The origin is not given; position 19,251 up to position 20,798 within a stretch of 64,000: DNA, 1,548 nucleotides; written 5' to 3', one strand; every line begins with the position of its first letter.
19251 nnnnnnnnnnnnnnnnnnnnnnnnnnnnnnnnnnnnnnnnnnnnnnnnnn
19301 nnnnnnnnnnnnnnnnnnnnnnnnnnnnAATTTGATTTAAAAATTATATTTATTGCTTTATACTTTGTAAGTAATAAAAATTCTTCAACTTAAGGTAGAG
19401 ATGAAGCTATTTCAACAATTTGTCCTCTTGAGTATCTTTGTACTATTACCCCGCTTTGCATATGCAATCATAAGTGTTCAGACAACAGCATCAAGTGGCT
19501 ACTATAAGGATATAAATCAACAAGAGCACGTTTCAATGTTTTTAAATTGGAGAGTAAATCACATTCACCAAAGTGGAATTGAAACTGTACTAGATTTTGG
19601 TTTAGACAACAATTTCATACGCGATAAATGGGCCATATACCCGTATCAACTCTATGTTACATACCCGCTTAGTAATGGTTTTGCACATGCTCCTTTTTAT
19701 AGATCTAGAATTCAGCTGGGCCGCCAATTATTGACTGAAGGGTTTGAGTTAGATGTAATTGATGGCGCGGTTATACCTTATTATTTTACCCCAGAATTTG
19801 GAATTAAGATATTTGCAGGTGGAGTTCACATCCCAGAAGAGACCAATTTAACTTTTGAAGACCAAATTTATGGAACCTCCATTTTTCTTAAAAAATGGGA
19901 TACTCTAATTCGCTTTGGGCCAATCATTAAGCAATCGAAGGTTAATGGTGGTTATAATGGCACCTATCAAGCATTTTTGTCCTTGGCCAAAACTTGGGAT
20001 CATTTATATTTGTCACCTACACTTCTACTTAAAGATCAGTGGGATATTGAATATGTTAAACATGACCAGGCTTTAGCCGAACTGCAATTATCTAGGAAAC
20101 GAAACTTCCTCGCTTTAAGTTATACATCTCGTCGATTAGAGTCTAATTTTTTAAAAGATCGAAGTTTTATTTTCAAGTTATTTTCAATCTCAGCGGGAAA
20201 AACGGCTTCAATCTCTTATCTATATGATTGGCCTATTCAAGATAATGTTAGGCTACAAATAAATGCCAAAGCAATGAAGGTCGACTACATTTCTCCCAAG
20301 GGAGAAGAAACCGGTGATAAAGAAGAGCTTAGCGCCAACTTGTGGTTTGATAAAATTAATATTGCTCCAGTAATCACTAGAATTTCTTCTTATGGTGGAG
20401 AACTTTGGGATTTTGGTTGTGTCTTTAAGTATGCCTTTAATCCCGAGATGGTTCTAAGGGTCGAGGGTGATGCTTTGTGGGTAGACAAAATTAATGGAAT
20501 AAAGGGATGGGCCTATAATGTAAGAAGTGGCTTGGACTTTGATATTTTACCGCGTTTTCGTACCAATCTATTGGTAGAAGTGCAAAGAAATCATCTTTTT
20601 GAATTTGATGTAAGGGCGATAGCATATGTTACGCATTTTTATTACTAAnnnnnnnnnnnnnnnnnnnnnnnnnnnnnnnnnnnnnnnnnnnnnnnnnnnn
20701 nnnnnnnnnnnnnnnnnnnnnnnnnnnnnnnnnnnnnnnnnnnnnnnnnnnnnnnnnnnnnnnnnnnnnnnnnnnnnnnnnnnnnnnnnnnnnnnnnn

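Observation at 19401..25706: Eight-gene, translationally coupled porin-plus-multihaem-cytochrome operon (30 CXXCH motifs)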

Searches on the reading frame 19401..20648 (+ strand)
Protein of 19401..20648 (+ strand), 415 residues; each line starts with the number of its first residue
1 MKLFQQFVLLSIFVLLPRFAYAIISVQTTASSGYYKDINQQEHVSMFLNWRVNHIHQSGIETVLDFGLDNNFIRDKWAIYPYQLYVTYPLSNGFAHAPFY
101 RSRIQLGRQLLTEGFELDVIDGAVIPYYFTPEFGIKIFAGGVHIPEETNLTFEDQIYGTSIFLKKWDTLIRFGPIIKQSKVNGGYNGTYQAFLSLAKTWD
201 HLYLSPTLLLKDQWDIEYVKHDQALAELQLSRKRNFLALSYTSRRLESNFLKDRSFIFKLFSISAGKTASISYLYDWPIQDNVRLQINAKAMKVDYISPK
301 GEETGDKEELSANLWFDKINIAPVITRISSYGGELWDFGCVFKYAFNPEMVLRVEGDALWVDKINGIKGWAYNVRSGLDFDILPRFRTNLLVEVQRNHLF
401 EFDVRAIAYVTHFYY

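Call 4: search_protein_families(library=pfam, proteins=[window:19401-20648:+], max_evalue=0.1)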
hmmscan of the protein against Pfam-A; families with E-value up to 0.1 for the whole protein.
window:19401-20648:+ (415 aa): 0 families

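Call 5: search_protein_families(library=ncbifam, proteins=[window:19401-20648:+], max_evalue=0.1)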
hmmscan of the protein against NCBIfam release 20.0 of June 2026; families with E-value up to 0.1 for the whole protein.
window:19401-20648:+ (415 aa): 0 families

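Call 7: find_homologous_proteins(query=window:19401-20648:+, max_evalue=0.001)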
Query window:19401-20648:+ (415 aa): 16 proteins with E <= 0.001 among 2167 candidates.
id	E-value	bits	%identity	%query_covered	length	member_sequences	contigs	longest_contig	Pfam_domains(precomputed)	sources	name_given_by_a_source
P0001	1.7e-282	955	100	100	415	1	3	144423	-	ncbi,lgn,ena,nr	ncbi:MAG: hypothetical protein ISR65_02490 [Bacteriovoracaceae bacterium]|nr:hypothetical protein [B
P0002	3.6e-102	361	41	95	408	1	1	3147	-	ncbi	-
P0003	1.8e-96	342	42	98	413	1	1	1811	-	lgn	-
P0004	1.7e-92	329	40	97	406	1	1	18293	-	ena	-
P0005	1.2e-91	326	40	99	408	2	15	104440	-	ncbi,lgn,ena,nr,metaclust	ncbi:MAG: hypothetical protein A2504_01285 [Bdellovibrionales bacterium RIFOXYD12_FULL_39_22]|nr:MAG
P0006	9.8e-74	267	35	99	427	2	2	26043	-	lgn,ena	-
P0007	1.9e-72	263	36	98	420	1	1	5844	-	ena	-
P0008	2.0e-68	249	36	99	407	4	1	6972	-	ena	-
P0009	1.4e-63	233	34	100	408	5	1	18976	-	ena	-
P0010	3.4e-63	232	32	100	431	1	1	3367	-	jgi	jgi:hypothetical protein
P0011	6.9e-58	215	31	99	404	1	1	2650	-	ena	-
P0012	2.3e-56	210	30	98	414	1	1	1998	-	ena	-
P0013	1.6e-52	197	32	98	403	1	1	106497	-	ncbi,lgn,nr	ncbi:MAG: hypothetical protein NDJ89_10165 [Oligoflexia bacterium]|nr:hypothetical protein [Oligofle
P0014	1.7e-51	194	34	98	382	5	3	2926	-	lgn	-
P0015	4.0e-48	182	31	98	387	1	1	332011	-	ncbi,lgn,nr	ncbi:MAG: hypothetical protein IPM57_11240 [Oligoflexia bacterium]|nr:hypothetical protein [Oligofle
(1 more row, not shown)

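Call 11: find_encoding_contigs(protein=P0005, flank=10000, max_places=2)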
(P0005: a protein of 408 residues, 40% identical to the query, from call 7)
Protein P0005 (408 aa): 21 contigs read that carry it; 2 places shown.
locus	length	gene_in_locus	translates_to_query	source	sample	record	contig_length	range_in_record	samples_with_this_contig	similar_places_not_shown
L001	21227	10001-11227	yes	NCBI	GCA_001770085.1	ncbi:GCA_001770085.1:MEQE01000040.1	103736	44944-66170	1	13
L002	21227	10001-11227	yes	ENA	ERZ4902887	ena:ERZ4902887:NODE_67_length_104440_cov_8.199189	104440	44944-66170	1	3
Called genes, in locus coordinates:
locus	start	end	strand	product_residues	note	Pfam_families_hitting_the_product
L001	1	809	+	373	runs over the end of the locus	PF22700:MVD-like_N, PF18376:MDD_C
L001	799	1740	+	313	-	PF00288:GHMP_kinases_N (weak)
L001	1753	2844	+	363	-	PF04015:DUF362, PF14697:Fer4_21 (faint), PF25160:LdpA_Fe-S-bd (faint), PF00037:Fer4 (faint), PF12797:Fer4_2 (faint), PF13187:Fer4_9, PF13237:Fer4_10, PF12838:Fer4_7, +2 more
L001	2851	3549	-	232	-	-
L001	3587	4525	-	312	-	PF00682:HMGL-like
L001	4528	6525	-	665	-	PF00289:Biotin_carb_N, PF02222:ATP-grasp, PF02786:CPSase_L_D2, PF07478:Dala_Dala_lig_C, PF25984:BSH_YknX (faint), PF02785:Biotin_carb_C, PF00364:Biotin_lipoyl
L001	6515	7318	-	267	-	PF00378:ECH_1, PF16113:ECH_2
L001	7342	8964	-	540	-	PF03255:ACCA, PF01039:Carboxyl_trans, PF06833:MdcE (faint)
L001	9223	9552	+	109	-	-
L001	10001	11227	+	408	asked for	-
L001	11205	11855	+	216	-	PF14522:Cytochrome_C7 (weak), PF14537:Cytochrom_c3_2 (faint)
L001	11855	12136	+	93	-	-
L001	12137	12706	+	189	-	PF22113:Mtrc-MtrF_II-IV_dom (weak), PF09699:Paired_CXXCH_1 (faint), PF14522:Cytochrome_C7 (faint)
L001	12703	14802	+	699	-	PF14537:Cytochrom_c3_2 (faint), PF22113:Mtrc-MtrF_II-IV_dom (faint), PF22678:Cytochrom_c_NrfB-like (faint), PF09699:Paired_CXXCH_1 (faint), PF14522:Cytochrome_C7 (faint)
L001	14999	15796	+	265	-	PF14522:Cytochrome_C7 (faint)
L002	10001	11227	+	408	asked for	-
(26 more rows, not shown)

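Call 12: find_encoding_contigs(protein=P0015, flank=10000, max_places=1)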
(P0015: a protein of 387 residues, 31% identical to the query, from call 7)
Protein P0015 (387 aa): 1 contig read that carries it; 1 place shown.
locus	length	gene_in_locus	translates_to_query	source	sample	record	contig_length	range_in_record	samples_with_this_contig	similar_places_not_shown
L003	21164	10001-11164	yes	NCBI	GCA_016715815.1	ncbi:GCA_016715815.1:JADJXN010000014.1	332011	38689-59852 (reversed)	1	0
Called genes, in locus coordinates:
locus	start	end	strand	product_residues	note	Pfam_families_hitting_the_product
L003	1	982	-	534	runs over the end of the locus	PF13091:PLDc_2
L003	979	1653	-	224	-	PF00132:Hexapep (faint)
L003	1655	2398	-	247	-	PF00106:adh_short, PF01370:Epimerase (weak), PF13460:NAD_binding_10 (weak), PF13561:adh_short_C2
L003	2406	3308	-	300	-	PF01073:3Beta_HSD (weak), PF01370:Epimerase, PF04321:RmlD_sub_bind (weak), PF07993:NAD_binding_4 (faint), PF13460:NAD_binding_10, PF16363:GDP_Man_Dehyd (faint)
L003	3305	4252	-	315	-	PF08545:ACP_syn_III, PF08541:ACP_syn_III_C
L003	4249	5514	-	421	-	PF00501:AMP-binding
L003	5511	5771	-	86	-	-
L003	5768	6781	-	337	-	PF08545:ACP_syn_III, PF08541:ACP_syn_III_C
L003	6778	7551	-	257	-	PF04116:FA_hydroxylase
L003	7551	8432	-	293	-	PF00487:FA_desaturase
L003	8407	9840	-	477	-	PF01039:Carboxyl_trans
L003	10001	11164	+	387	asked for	-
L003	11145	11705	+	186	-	PF14537:Cytochrom_c3_2 (faint), PF14522:Cytochrome_C7 (weak)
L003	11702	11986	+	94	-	-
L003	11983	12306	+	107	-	PF14522:Cytochrome_C7 (faint), PF09699:Paired_CXXCH_1 (faint), PF14537:Cytochrom_c3_2 (weak)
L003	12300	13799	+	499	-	PF14522:Cytochrome_C7 (faint), PF14537:Cytochrom_c3_2 (weak), PF09699:Paired_CXXCH_1 (weak), PF14537:Cytochrom_c3_2 (weak), PF09699:Paired_CXXCH_1 (weak)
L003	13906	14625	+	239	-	PF14522:Cytochrome_C7 (faint)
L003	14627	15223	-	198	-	PF14522:Cytochrome_C7 (faint), PF14537:Cytochrom_c3_2 (faint)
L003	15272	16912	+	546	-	PF05140:ResB (weak)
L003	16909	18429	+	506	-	PF01578:Cytochrom_C_asm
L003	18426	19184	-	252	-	-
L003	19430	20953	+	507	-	PF08242:Methyltransf_12 (weak)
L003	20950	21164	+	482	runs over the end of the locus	PF00211:Guanylate_cyc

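Call 13: find_encoding_contigs(protein=P0013, flank=10000, max_places=1)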
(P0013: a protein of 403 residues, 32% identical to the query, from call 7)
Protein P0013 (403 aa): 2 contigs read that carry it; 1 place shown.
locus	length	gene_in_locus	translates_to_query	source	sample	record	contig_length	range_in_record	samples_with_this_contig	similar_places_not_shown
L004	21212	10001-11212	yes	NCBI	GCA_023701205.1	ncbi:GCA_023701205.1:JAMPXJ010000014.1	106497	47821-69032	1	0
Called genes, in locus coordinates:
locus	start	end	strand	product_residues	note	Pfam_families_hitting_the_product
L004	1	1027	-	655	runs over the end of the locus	PF07963:N_methyl (faint)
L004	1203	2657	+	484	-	PF00962:A_deaminase, PF19326:AMP_deaminase (weak)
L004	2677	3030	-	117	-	-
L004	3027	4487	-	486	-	-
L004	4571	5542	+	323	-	PF12483:GIDE (faint)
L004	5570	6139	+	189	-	PF04011:LemA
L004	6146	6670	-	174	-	-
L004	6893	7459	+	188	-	PF00578:AhpC-TSA, PF08534:Redoxin, PF02630:SCO1-SenC (weak), PF10417:1-cysPrx_C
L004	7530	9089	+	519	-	PF00890:FAD_binding_2 (faint), PF01134:GIDA (weak), PF01266:DAO (faint), PF03486:HI0933_like (faint), PF07992:Pyr_redox_2, PF12831:FAD_oxidored (weak), PF13738:Pyr_redox_3, PF00070:Pyr_redox, +1 more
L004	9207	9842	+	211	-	-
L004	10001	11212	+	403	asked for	-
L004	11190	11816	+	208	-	PF02085:Cytochrom_CIII (faint), PF14522:Cytochrome_C7, PF14537:Cytochrom_c3_2 (faint)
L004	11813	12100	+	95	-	-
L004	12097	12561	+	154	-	PF22113:Mtrc-MtrF_II-IV_dom (faint), PF14537:Cytochrom_c3_2 (faint)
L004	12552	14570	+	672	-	PF14522:Cytochrome_C7 (faint), PF02085:Cytochrom_CIII (faint), PF22113:Mtrc-MtrF_II-IV_dom (faint), PF09699:Paired_CXXCH_1 (weak), PF14537:Cytochrom_c3_2 (weak)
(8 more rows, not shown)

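Call 19: predict_structure(alignment_id=A1)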
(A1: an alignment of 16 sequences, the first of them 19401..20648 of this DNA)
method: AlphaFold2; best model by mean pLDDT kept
length: 415 residues; sequences in the alignment: 16
mean_pLDDT: 81.2   pTM: 0.71
mean pLDDT of the five models: 81.2, 80.4, 78.7, 77.8, 76.9
residues with pLDDT >= 90: 170; 70-90: 150; 50-70: 74; < 50: 21
segments of 3 or more residues with pLDDT < 50: 13-20, 255-263, 413-415
pLDDT, mean of each block of 10 residues (from residue 1): 58 45 72 72 79 84 85 68 87 63 89 82 91 93 73 89 92 91 81 95 95 92 94 94 75 47 72 94 94 84 91 95 95 89 91 92 82 85 70 65 60 50
secondary structure, 60 per line:
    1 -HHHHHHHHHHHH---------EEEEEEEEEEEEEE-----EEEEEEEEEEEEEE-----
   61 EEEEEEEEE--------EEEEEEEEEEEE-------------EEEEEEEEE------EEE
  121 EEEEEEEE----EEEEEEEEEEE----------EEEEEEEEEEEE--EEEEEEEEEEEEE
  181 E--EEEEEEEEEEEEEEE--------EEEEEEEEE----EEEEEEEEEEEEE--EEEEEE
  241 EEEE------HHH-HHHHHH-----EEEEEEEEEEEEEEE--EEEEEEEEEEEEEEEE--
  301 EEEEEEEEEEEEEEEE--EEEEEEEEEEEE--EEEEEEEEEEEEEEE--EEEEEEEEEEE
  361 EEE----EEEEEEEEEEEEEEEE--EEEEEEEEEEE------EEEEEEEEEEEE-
elements in order: H2-13 E23-36 E42-55 E61-69 E78-89 E103-111 E118-128 E133-143 E154-165 E168-181 E184-198 E207-215 E220-232 E235-244 H255-260 E266-280 E283-298 E301-316 E319-330 E333-347 E350-363 E368-383 E386-396 E403-414

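Call 22: fold_search(model_id=the predicted structure, library=pdb)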
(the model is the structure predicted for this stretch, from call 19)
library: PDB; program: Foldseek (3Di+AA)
matches with E <= 10: 863; with E <= 0.001: 176
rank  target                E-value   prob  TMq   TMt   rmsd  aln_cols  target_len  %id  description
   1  4b61_A                2.1e-07  1.00  0.41  0.40  16.9       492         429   10  In meso structure of alginate transporter, AlgE, from Pseudomoas aeruginosa, PAO1. Crystal form 3. (released 2013-07-17)
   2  3ohn_A                2.9e-07  1.00  0.50  0.46  12.3       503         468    9  Crystal structure of the FimD translocation domain (released 2011-06-01)
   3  3fip_A                4.6e-07  1.00  0.44  0.43  15.0       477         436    8  Crystal structure of Usher PapC translocation pore (released 2009-09-08)
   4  3rfz_B                4.6e-07  1.00  0.44  0.27  16.3       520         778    8  Crystal structure of the FimD usher bound to its cognate FimC:FimH substrate (released 2011-06-01)
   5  9fy9_D                6.3e-07  1.00  0.54  0.36   6.9       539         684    8  Cryo-EM structure of the type 1 chaperone-usher pilus FimD-tip complex (FimDHGFC) - Conformer 1 (released 2025-06-04)
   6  8q2o                  6.3e-07  1.00  0.41  0.38  16.0       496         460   11  Structure of alginate transporter AlgE from P. aeruginosa PAO1 by using Se-MAG for the the lipid cubic phase crystalliza (released 2024-05-15)
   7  4xnk                  6.3e-07  1.00  0.39  0.39  15.4       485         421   11  X-ray structure of AlgE1 (released 2015-06-03)
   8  4b61_B                6.3e-07  1.00  0.38  0.36  17.2       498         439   11  In meso structure of alginate transporter, AlgE, from Pseudomoas aeruginosa, PAO1. Crystal form 3. (released 2013-07-17)
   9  8pz4                  6.9e-07  1.00  0.41  0.38  16.0       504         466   11  Structure of alginate transporter, AlgE, solved at wavelength 2.755 A (released 2023-10-25)
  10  7lhg_C                9.0e-07  1.00  0.44  0.26  15.5       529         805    8  Cryo-EM structure of E. coli P pilus tip assembly intermediate PapC-PapD-PapK-PapG in the first conformation (released 2021-08-11)
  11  2vqi_A                9.0e-07  1.00  0.40  0.36  15.9       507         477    8  Structure of the P pilus usher (PapC) translocation pore (released 2008-05-27)
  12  8rqp                  9.9e-07  1.00  0.40  0.37  16.2       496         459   10  In meso structure of the alginate exporter, AlgE, from Pseudomonas aeruginosa in 7.10 monoacylglycerol (released 2024-04-03)
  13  9fw9_D                1.2e-06  1.00  0.40  0.28  16.9       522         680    8  Cryo-EM structure of the type 1 pilus assembly platform as part of the FimA-bound chaperone-usher pilus complex (FimDH (released 2025-06-04)
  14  2y2x_A                1.4e-06  1.00  0.48  0.52  11.0       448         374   10  Crystal Structure of Pseudomonas Aeruginosa OpdK with Vanillate (released 2011-12-28)
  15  9bog_D                1.4e-06  1.00  0.41  0.25  17.2       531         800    8  Structural basis for adhesin secretion by the outer-membrane usher in type 1 pili (released 2024-10-09)
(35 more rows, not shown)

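Call 26: find_related_loci(query=A3, collection=genome_contigs, flank=10000)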
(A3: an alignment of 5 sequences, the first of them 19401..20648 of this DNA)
Query A3 (415 aa) in genome_contigs; peptide patterns used: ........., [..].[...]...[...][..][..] (x = any residue, [..] = any of these).
79 stretches matched a pattern; 8 encode a relative of the query (tblastn E <= 1e-3); 7 distinct loci.
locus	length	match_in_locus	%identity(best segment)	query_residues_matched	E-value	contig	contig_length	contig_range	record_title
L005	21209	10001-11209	40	7-415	8e-97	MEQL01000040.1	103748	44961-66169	MAG: Bdellovibrionales bacterium RIFOXYD12_FULL_39_22 rifoxyd3_full_scaffold_40, whole genome shotgun sequence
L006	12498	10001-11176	31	16-415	9e-75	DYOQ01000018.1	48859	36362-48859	MAG TPA_asm: Bdellovibrio sp. isolate SulCav_GS09_5_2_36_46 SulCav_GS09_5_844_length_48859_cov_27_729141, whole genome s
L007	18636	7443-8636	35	8-407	3e-73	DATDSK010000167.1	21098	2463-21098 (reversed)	MAG TPA_asm: Bdellovibrionota bacterium isolate SMAG_U8001 k141_206102, whole genome shotgun sequence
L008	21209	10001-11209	34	20-415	1e-73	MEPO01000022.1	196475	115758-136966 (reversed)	MAG: Bdellovibrionales bacterium GWA1_52_35 gwa1_scaffold_46, whole genome shotgun sequence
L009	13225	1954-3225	33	1-413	2e-71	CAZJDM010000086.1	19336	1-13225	MAG TPA_asm: uncultured bacterium isolate SRP200020_co2_210 genome assembly, contig: NODE_3225_length_19336_cov_6.166226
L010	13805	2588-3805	33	8-415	9e-71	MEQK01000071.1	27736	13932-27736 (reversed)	MAG: Bdellovibrionales bacterium RIFOXYD1_FULL_55_31 rifoxyd1_full_scaffold_2332, whole genome shotgun sequence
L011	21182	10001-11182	32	7-415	2e-56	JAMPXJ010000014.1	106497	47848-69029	MAG: Oligoflexia bacterium isolate R2F_R2FSRR_metabat.28 R2F_C80, whole genome shotgun sequence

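Call 57: search_protein_representatives(alignment_id=A1)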
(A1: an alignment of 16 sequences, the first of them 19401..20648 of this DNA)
Query: 16 sequences, 408 profile positions. Proteins with E-value up to 0.001 (for the whole library): 158; up to 1e-10: 92; up to 1e-30: 57. The best 150 are listed.
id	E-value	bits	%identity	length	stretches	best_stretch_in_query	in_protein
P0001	3.2e-164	563.3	-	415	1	1-408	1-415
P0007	1.1e-161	554.9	-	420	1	5-408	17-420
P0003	2.8e-157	540.5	-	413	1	1-408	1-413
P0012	2.1e-145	501.3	-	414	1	5-408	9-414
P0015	2.7e-144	497.7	-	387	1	10-407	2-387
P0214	1.5e-142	492.0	-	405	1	6-408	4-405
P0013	6.4e-140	483.3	-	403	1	7-408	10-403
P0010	4.7e-138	477.2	-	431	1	5-408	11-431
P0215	8.0e-138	476.4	-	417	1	6-408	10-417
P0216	2.0e-137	475.1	-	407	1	7-408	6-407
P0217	5.9e-136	470.2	-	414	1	8-408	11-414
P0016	1.4e-129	449.2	-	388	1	7-407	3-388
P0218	1.4e-125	436.0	-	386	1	23-408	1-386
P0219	3.0e-123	428.4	-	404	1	9-408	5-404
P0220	5.4e-123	427.5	-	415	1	10-408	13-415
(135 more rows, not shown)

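Call 71: find_encoding_contigs(protein=P0001, flank=10000, max_places=3)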
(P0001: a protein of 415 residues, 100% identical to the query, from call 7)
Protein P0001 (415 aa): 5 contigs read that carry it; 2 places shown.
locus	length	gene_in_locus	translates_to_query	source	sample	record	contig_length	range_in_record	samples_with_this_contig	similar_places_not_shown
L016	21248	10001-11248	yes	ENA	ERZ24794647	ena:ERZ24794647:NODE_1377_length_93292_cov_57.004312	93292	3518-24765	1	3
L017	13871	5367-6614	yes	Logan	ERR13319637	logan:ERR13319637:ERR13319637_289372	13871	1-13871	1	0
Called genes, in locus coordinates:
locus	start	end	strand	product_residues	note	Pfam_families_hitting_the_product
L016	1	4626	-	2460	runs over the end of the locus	PF08309:LVIVD (faint)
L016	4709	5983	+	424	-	PF00709:Adenylsucc_synt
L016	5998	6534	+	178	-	PF00156:Pribosyltran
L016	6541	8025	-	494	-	-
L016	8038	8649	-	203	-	-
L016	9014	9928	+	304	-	-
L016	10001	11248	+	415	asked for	-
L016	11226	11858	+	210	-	PF14522:Cytochrome_C7 (weak)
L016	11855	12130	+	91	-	-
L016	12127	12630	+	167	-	PF14537:Cytochrom_c3_2 (weak)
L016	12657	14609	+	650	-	PF14537:Cytochrom_c3_2 (faint), PF14522:Cytochrome_C7 (faint), PF22113:Mtrc-MtrF_II-IV_dom (weak), PF09699:Paired_CXXCH_1 (weak)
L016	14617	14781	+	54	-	-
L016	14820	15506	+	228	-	PF14522:Cytochrome_C7 (faint)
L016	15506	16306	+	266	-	-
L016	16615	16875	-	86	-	PF12441:CopG_antitoxin (weak)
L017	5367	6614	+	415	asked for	-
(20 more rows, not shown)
